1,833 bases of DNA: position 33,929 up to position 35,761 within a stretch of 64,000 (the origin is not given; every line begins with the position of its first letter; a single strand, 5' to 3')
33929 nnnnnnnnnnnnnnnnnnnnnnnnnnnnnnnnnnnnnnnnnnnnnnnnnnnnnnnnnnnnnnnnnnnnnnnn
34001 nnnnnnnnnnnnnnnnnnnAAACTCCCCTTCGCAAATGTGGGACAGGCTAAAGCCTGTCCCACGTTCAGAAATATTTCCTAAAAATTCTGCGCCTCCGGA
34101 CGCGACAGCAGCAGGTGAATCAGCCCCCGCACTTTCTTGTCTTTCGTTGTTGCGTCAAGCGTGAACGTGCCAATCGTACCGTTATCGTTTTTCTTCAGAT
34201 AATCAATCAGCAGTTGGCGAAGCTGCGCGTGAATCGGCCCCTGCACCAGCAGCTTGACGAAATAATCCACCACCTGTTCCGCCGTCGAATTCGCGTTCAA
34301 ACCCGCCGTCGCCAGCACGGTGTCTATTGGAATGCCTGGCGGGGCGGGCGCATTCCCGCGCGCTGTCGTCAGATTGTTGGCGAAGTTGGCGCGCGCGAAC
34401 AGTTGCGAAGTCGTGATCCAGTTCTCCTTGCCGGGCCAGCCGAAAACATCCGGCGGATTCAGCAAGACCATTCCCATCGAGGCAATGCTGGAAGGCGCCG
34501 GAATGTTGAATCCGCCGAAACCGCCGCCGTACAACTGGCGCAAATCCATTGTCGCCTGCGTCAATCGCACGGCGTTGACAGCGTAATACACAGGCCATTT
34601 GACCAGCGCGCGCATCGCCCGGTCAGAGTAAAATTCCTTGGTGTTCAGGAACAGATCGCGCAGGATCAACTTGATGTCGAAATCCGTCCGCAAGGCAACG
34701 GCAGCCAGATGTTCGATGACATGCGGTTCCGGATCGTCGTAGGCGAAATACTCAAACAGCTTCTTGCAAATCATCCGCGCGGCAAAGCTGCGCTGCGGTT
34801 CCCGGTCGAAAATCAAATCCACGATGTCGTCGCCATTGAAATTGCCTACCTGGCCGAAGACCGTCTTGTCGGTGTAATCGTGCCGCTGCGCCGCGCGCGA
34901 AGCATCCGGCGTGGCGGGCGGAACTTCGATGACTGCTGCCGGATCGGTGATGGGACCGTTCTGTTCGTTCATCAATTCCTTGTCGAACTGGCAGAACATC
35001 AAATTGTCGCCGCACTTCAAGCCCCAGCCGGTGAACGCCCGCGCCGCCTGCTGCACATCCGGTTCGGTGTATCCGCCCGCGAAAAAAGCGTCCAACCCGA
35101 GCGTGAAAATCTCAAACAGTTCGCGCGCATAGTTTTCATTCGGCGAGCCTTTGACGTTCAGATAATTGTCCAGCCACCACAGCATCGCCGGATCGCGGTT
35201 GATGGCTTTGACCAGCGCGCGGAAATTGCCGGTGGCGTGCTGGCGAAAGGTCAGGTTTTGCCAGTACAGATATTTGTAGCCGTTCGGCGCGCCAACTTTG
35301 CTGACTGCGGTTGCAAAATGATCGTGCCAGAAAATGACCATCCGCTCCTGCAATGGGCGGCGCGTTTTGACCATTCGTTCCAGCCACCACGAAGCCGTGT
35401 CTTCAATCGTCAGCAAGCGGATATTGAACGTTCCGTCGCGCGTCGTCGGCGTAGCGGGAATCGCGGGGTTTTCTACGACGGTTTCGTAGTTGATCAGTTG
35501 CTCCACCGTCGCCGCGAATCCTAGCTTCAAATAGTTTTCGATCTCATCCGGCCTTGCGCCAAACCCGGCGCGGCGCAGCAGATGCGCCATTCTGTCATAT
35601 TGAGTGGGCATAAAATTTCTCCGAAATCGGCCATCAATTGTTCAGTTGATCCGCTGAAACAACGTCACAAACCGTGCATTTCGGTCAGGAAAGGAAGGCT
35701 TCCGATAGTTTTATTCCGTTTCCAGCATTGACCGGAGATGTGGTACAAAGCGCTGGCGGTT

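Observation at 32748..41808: Two paralogous DUF1800-DUF1501 operons bracketing an AT-rich islet, each decorated with the same palindromic hairpin family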

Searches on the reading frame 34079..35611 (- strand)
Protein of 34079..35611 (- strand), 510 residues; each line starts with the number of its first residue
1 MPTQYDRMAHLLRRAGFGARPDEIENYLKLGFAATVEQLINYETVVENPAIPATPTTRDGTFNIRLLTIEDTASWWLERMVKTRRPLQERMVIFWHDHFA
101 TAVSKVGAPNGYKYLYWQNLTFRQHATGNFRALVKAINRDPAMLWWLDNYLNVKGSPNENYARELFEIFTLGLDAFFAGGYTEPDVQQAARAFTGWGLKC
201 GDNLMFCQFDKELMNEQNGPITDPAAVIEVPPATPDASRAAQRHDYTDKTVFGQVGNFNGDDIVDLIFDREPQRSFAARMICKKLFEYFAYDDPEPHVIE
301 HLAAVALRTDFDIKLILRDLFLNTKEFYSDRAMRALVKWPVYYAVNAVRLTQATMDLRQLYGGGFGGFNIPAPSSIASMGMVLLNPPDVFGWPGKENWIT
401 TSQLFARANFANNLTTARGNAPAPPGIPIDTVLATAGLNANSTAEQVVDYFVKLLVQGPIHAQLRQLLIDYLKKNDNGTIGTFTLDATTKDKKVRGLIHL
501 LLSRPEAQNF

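Call 11: search_protein_families(library=pfam, proteins=[window:34079-35611:-])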
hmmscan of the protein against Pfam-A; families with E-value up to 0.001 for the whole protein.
window:34079-35611:- (510 aa): 1 family
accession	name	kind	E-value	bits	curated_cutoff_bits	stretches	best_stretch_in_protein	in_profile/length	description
PF08811.16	DUF1800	-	3.6e-103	346.4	26.1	1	10-508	1-418/419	Protein of unknown function (DUF1800)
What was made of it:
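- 34079..35611 (-): DUF1800, 'downstream pair' copy (510 aa), no signal peptide. Pfam PF08811, E 4e-103 (call 11).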

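Call 19: find_homologous_proteins(query=window:34079-35611:-, max_evalue=1e-50)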
Query window:34079-35611:- (510 aa): 3071 proteins with E <= 1e-50 among 8000 candidates; the best 120 are listed.
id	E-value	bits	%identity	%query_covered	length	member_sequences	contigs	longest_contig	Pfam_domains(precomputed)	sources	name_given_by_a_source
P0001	0.0e+0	1109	93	100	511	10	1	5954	PF08811.17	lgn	-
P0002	0.0e+0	1021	85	100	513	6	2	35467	PF08811.17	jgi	-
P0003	0.0e+0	1017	85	100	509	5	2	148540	PF08811.17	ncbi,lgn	ncbi:MAG: DUF1800 family protein [Blastocatellales bacterium]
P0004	4.0e-298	1007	83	100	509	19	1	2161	PF08811.17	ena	-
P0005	1.9e-291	985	82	100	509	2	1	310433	PF08811.17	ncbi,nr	ncbi:MAG: DUF1800 domain-containing protein [Acidobacteria bacterium]|nr:DUF1800 domain-containing p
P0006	4.0e-258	875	75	100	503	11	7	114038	PF08811.17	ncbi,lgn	-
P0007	1.0e-255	867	74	100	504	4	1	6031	PF08811.17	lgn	-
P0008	9.0e-254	861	74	100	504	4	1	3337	PF08811.17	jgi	jgi:uncharacterized protein (DUF1800 family)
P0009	1.9e-253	860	73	100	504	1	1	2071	PF08811.17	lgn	-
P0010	1.1e-250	851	74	100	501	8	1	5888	PF08811.17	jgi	jgi:uncharacterized protein (DUF1800 family)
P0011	2.9e-250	849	72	99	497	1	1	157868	PF08811.17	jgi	jgi:uncharacterized protein (DUF1800 family)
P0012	3.8e-249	846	72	100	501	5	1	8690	PF08811.17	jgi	jgi:uncharacterized protein (DUF1800 family)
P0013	7.2e-248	841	72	100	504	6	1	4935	PF08811.17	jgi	-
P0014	1.9e-245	833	70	100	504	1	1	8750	PF08811.17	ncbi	ncbi:MAG: DUF1800 domain-containing protein [Acidobacteriota bacterium]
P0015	2.4e-245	833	71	99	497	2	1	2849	PF08811.17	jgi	jgi:uncharacterized protein (DUF1800 family)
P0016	1.0e-244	831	71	100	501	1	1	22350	PF08811.17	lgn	-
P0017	6.6e-242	822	70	100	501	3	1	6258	PF08811.17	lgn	-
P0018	1.1e-240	818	71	100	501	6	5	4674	PF08811.17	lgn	-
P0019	2.0e-240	817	70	100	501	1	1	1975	PF08811.17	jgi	jgi:uncharacterized protein (DUF1800 family)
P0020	8.3e-239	811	70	100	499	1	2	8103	PF08811.17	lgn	-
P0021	4.0e-237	806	71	99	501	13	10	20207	PF08811.17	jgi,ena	jgi:uncharacterized protein (DUF1800 family)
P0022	3.8e-235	799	69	100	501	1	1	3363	PF08811.17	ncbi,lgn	-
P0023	1.2e-234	798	70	100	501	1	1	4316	PF08811.17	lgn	-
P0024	1.4e-234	798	69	100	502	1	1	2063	PF08811.17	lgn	-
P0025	1.7e-234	797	68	100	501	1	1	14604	PF08811.17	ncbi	ncbi:MAG: DUF1800 family protein [Blastocatellia bacterium]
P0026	1.6e-233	794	69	100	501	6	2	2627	PF08811.17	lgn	-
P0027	3.4e-232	790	69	100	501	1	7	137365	PF08811.17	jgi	-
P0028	3.8e-232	790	68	100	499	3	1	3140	PF08811.17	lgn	-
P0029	2.6e-231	787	68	100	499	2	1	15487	PF08811.17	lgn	-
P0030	4.7e-231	786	69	100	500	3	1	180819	PF08811.17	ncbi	-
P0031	2.9e-230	783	68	100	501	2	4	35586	PF08811.17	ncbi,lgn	-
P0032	1.0e-228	778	66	100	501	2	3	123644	PF08811.17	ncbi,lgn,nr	ncbi:MAG TPA: DUF1800 domain-containing protein [Blastocatellia bacterium]|nr:DUF1800 domain-contain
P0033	1.4e-228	778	68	100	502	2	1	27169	PF08811.17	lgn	-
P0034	1.6e-228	778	66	100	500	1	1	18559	PF08811.17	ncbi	-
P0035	3.7e-228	776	67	100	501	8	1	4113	PF08811.17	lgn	-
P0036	7.9e-228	775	67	100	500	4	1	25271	PF08811.17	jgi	jgi:uncharacterized protein (DUF1800 family)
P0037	2.9e-227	773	65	100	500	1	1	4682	PF08811.17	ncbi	ncbi:MAG: DUF1800 domain-containing protein [Acidobacteriota bacterium]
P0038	8.1e-227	772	66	100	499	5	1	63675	PF08811.17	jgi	jgi:uncharacterized protein (DUF1800 family)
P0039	3.6e-225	767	67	99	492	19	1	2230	PF08811.17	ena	-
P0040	7.1e-225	766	65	100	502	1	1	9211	PF08811.17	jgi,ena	-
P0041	5.2e-223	759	66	100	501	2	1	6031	PF08811.17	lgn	-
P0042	1.9e-221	754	65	100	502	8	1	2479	PF08811.17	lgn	-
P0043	5.6e-221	753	66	100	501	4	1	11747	PF08811.17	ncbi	-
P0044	3.1e-220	750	67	100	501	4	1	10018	PF08811.17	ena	-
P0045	3.4e-220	750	66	100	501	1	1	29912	PF08811.17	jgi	jgi:uncharacterized protein (DUF1800 family)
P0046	6.8e-219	746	66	100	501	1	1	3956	PF08811.17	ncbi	-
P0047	2.0e-217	741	65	100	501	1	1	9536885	PF08811.17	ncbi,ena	-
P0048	1.7e-215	735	65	100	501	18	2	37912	PF08811.17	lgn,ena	-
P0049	1.6e-205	702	64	100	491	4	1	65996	PF08811.17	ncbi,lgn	-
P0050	9.3e-203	693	62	100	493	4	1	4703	PF08811.17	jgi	-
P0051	3.5e-192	658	60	100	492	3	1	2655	PF08811.17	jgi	-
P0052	8.0e-191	653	58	100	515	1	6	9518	PF08811.17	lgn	-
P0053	1.1e-190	653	57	100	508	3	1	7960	PF08811.17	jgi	jgi:uncharacterized protein (DUF1800 family)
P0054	1.7e-190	652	58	100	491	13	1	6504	PF08811.17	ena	-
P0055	6.1e-189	647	57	100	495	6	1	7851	PF08811.17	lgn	-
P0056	1.6e-186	639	58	100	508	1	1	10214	PF08811.17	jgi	jgi:uncharacterized protein (DUF1800 family)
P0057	1.0e-185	636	58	100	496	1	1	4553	PF08811.17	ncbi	-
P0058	4.4e-185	634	58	100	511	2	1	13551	PF08811.17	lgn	-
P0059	4.1e-184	631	57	99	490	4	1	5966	PF08811.17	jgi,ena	-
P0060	5.8e-184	631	57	100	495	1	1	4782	PF08811.17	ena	-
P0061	2.3e-183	629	58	100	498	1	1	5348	PF08811.17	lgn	-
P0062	2.0e-182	626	58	99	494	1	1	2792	PF08811.17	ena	-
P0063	6.6e-181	620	56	100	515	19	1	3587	PF08811.17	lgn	-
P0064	4.0e-179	615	56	100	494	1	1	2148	PF08811.17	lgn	-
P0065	5.6e-179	614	55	100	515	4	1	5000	PF08811.17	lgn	-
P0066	9.1e-178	610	55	100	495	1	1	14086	PF08811.17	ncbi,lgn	-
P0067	1.8e-175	603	57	98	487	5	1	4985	PF08811.17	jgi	jgi:uncharacterized protein (DUF1800 family)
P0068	3.6e-175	602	54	100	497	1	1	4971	PF08811.17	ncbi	ncbi:MAG: DUF1800 domain-containing protein [Acidobacteriota bacterium]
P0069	1.1e-174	600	55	98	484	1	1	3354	PF08811.17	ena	-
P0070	2.3e-174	599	55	98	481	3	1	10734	PF08811.17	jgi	jgi:uncharacterized protein (DUF1800 family)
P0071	2.5e-174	599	56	100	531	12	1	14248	PF08811.17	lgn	-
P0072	3.1e-173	595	55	100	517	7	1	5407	PF08811.17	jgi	jgi:uncharacterized protein (DUF1800 family)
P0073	1.0e-172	593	56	100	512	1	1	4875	PF08811.17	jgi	jgi:uncharacterized protein (DUF1800 family)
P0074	1.9e-169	583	55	100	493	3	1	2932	PF08811.17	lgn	-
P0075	1.9e-169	583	52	99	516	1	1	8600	PF08811.17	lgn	-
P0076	6.3e-168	578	53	100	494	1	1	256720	PF08811.17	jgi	jgi:uncharacterized protein (DUF1800 family)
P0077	1.3e-164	567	65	78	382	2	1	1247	PF08811.17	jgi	jgi:uncharacterized protein (DUF1800 family)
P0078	4.2e-164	565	53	97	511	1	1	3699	PF08811.17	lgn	-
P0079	1.1e-163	564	53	100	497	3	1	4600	PF08811.17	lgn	-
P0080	4.5e-162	558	54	99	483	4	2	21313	PF08811.17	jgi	jgi:uncharacterized protein (DUF1800 family)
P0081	1.6e-161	556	69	72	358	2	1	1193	PF08811.17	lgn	-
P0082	1.1e-154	534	57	81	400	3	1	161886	PF08811.17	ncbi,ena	-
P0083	1.1e-153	531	52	99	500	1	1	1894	PF08811.17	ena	-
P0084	1.1e-147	511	67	71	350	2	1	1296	PF08811.17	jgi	jgi:uncharacterized protein (DUF1800 family)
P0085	3.7e-138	479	75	55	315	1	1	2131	PF08811.17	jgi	-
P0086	2.4e-132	460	54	79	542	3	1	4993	PF07394.18,PF08811.17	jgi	jgi:uncharacterized protein (DUF1800 family)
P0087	1.1e-113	399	57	65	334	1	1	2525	PF08811.17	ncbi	ncbi:MAG: DUF1800 family protein, partial [Blastocatellia bacterium]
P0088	1.7e-113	398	54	66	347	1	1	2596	PF08811.17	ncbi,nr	ncbi:MAG TPA: DUF1800 family protein, partial [Blastocatellia bacterium]|nr:DUF1800 family protein [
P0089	2.6e-106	374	42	98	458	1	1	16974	PF08811.17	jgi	jgi:uncharacterized protein (DUF1800 family)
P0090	3.7e-104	367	43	98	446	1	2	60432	PF08811.17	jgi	-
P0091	3.2e-102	361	52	66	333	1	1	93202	PF08811.17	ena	-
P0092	3.4e-101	358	41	99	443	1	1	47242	PF08811.17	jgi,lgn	jgi:uncharacterized protein (DUF1800 family)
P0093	9.6e-101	356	41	98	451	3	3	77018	PF08811.17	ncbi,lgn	-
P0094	1.5e-99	352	40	98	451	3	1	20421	PF08811.17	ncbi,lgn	-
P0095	1.8e-99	352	40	98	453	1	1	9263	PF08811.17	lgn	-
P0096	2.1e-99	352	42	100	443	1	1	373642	PF08811.17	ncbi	-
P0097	1.5e-98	349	42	99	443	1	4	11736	PF08811.17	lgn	-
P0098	2.6e-98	348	40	98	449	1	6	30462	PF08811.17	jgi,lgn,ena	-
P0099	3.2e-98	348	39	98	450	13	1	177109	PF08811.17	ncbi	-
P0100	3.8e-98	347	42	100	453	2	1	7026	PF08811.17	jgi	jgi:uncharacterized protein (DUF1800 family)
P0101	3.9e-98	347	42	99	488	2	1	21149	PF08811.17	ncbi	-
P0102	4.1e-98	347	40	99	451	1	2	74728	PF08811.17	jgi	jgi:uncharacterized protein (DUF1800 family)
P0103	5.4e-98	347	40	100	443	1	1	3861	PF08811.17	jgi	jgi:uncharacterized protein (DUF1800 family)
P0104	7.5e-98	346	41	99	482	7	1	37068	PF08811.17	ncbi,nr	ncbi:MAG: DUF1800 domain-containing protein [Candidatus Bipolaricaulota bacterium]|nr:DUF1800 domain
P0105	1.0e-97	346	42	100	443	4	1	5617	PF08811.17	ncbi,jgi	ncbi:MAG: DUF1800 domain-containing protein [Chloroflexota bacterium]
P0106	1.3e-97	346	40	99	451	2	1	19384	PF08811.17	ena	-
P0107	6.1e-97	343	41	99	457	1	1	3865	PF08811.17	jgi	jgi:uncharacterized protein (DUF1800 family)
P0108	1.5e-96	342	40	98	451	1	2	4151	PF08811.17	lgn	-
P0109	1.5e-96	342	41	100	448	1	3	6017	PF08811.17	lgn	-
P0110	2.1e-96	342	40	98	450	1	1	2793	PF08811.17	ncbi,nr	ncbi:MAG: Protein of unknown function (DUF1800) [bacterium]|nr:MAG: Protein of unknown function (DUF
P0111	2.5e-96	341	39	99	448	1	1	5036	PF08811.17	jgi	jgi:uncharacterized protein (DUF1800 family)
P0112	2.8e-96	341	40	99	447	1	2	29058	PF08811.17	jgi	jgi:uncharacterized protein (DUF1800 family)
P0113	3.0e-96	341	40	99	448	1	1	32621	PF08811.17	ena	-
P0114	4.0e-96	341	40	99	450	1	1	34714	PF08811.17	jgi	jgi:uncharacterized protein (DUF1800 family)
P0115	4.1e-96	341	41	99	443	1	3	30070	PF08811.17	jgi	jgi:uncharacterized protein (DUF1800 family)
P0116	5.9e-96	340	40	99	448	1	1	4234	PF08811.17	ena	-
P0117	1.9e-95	339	39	99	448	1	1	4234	PF08811.17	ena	-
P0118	3.7e-95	338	41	99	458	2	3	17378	PF08811.17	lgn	-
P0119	5.4e-95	337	41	100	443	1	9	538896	PF08811.17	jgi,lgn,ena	jgi:uncharacterized protein (DUF1800 family)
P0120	1.4e-94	336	39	98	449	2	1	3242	PF08811.17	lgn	-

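Call 23: find_encoding_contigs(protein=P0003, flank=10000, max_places=2)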
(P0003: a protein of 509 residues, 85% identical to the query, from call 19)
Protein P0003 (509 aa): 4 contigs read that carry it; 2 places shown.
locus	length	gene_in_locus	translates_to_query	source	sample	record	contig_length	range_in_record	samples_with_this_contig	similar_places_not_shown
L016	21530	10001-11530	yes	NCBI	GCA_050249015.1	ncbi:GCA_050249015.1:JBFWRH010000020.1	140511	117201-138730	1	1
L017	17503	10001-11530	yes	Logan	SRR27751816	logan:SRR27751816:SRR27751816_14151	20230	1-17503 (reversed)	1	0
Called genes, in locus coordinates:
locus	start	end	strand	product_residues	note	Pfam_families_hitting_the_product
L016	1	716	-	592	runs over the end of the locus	PF13620:CarboxypepD_reg, PF17210:SdrD_B, PF17802:SpaA (weak), PF22904:NOMO1-like_2nd (weak)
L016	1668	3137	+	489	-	PF25917:BSH_RND (faint), PF25984:BSH_YknX (faint), PF25876:HH_MFP_RND, PF25990:Beta-barrel_YknX, PF26002:Beta-barrel_AprE (weak), PF25989:YknX_C (weak)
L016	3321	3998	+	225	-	PF00005:ABC_tran, PF02463:SMC_N (weak), PF13555:AAA_29 (faint), PF13304:AAA_21 (weak)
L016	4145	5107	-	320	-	PF00092:VWA, PF13519:VWA_2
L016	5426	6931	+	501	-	PF08811:DUF1800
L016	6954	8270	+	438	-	PF07394:DUF1501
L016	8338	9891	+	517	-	PF13620:CarboxypepD_reg, PF13715:CarbopepD_reg_2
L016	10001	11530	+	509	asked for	PF08811:DUF1800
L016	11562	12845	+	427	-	PF07394:DUF1501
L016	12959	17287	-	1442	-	PF00801:PKD (weak), PF18911:PKD_4, PF01436:NHL (faint), PF08450:SGL (faint), PF25021:TEN_NHL (faint)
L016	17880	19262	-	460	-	PF00206:Lyase_1, PF14698:ASL_C2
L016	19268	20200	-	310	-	-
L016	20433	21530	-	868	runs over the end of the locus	PF13240:Zn_Ribbon_1 (weak), PF00069:Pkinase, PF03109:ABC1 (faint), PF07714:PK_Tyr_Ser-Thr, PF03781:FGE-sulfatase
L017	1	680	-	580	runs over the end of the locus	PF13620:CarboxypepD_reg, PF17210:SdrD_B, PF22904:NOMO1-like_2nd (weak), PF17802:SpaA (weak)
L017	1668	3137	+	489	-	PF25917:BSH_RND (faint), PF25984:BSH_YknX (faint), PF25876:HH_MFP_RND, PF25990:Beta-barrel_YknX, PF26002:Beta-barrel_AprE (weak), PF25989:YknX_C (weak)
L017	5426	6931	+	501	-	PF08811:DUF1800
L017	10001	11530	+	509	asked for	PF08811:DUF1800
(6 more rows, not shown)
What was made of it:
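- L016 has all five genes contiguous (call 23).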

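Call 24: find_encoding_contigs(protein=P0005, flank=10000, max_places=2)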
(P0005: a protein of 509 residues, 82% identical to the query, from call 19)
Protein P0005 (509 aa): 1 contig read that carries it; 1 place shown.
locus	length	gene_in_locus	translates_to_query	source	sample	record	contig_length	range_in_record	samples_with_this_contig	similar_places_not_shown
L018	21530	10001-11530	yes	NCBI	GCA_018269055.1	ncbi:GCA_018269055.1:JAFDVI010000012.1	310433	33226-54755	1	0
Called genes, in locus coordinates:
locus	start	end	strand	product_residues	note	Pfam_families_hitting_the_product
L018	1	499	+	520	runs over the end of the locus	PF01833:TIG (faint), PF13620:CarboxypepD_reg, PF13715:CarbopepD_reg_2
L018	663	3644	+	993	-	PF13676:TIR_2, PF05729:NACHT, PF03781:FGE-sulfatase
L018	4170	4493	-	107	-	PF22296:bAvd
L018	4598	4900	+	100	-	-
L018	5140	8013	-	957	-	PF01582:TIR, PF13676:TIR_2, PF05729:NACHT (weak), PF03781:FGE-sulfatase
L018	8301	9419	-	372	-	-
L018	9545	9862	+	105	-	-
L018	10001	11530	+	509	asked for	PF08811:DUF1800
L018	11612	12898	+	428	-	PF07394:DUF1501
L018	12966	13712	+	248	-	PF04028:DUF374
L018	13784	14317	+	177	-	PF02620:YceD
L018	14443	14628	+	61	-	PF01783:Ribosomal_L32p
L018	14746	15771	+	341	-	PF02504:FA_synthesis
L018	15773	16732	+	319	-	PF00698:Acyl_transf_1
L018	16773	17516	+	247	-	PF00106:adh_short, PF08659:KR, PF13561:adh_short_C2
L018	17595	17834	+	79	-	PF00550:PP-binding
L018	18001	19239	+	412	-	PF00109:ketoacyl-synt, PF02801:Ketoacyl-synt_C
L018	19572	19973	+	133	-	PF00072:Response_reg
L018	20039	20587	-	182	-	PF01931:NTPase_I-T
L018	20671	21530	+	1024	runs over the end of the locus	PF01636:APH, PF01551:Peptidase_M23, PF00202:Aminotran_3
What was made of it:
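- Insert: the L016 junction is 110 bp, and L018 has TIR-NACHT-FGE-sulfatase x2 plus bAvd at the same place (calls 23, 24).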

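Call 25: find_encoding_contigs(protein=P0027, flank=10000, max_places=3)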
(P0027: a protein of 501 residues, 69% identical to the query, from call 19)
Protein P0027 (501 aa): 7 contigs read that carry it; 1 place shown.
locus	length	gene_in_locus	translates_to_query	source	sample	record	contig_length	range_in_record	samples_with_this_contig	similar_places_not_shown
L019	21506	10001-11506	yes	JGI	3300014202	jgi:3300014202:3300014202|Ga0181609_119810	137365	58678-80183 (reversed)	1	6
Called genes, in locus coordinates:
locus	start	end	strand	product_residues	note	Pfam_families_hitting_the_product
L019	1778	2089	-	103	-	-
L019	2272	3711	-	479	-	PF00324:AA_permease, PF13520:AA_permease_2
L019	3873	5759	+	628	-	PF02129:Peptidase_S15, PF00326:Peptidase_S9 (faint), PF08530:PepX_C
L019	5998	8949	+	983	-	PF00069:Pkinase, PF07714:PK_Tyr_Ser-Thr, PF00069:Pkinase, PF07714:PK_Tyr_Ser-Thr (weak), PF26549:Tricorn_N (weak), PF26549:Tricorn_N, PF26550:Tricorn_2nd, PF07676:PD40, +8 more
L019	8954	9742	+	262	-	PF00106:adh_short, PF01370:Epimerase, PF08659:KR, PF23441:SDR, PF13561:adh_short_C2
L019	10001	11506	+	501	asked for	PF08811:DUF1800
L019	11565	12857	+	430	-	PF07394:DUF1501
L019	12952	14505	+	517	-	PF01833:TIG (faint), PF13620:CarboxypepD_reg, PF13715:CarbopepD_reg_2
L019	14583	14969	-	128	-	PF01850:PIN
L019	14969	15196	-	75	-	-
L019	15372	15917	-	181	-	-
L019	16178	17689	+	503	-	PF08811:DUF1800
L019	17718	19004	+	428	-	PF07394:DUF1501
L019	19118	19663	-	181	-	PF00156:Pribosyltran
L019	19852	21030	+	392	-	PF00155:Aminotran_1_2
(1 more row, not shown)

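Call 41: search_solved_structures(query=window:34079-35611:-, max_evalue=1)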
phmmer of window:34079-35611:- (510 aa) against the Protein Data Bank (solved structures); distinct sequences matched with E-value up to 1: 0.

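Call 43: search_protein_families(library=ncbifam, proteins=[window:34079-35611:-], max_evalue=0.01)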
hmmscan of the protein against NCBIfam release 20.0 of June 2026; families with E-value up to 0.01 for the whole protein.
window:34079-35611:- (510 aa): 0 families

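Call 59: predict_structure(alignment_id=A4)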
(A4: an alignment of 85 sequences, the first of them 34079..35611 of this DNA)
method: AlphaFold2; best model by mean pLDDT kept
length: 510 residues; sequences in the alignment: 85
mean_pLDDT: 92.1   pTM: 0.93
mean pLDDT of the five models: 92.1, 91.7, 91.7, 90.6, 90.0
residues with pLDDT >= 90: 406; 70-90: 82; 50-70: 17; < 50: 5
segments of 3 or more residues with pLDDT < 50: 366-368
pLDDT, mean of each block of 10 residues (from residue 1): 91 94 97 98 96 94 94 96 97 97 90 96 98 98 94 94 97 97 98 95 80 86 95 95 97 97 98 98 97 96 99 99 96 86 94 90 59 83 91 76 87 83 75 95 97 89 94 92 94 95 73
secondary structure, 60 per line:
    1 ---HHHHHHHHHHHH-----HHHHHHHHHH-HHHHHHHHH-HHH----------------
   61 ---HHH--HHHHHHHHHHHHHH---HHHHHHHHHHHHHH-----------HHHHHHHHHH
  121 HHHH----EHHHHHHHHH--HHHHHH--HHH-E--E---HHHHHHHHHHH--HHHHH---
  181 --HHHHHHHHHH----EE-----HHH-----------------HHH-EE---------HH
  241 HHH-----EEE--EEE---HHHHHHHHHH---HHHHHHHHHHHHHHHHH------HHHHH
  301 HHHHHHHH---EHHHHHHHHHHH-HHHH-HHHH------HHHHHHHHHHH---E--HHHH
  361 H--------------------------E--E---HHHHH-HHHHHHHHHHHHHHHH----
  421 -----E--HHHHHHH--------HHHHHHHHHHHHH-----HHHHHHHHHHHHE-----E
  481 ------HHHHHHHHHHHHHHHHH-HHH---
elements in order: H4-15 H21-30 H32-40 H69-82 H86-99 H111-124 H130-138 H141-146 H160-170 H173-177 H183-192 H239-243 E249-251 E254-256 H260-269 H273-289 H296-308 H313-323 H325-328 H330-333 H340-350 H357-361 H395-399 H401-416 H429-435 H444-456 H462-473 H487-503
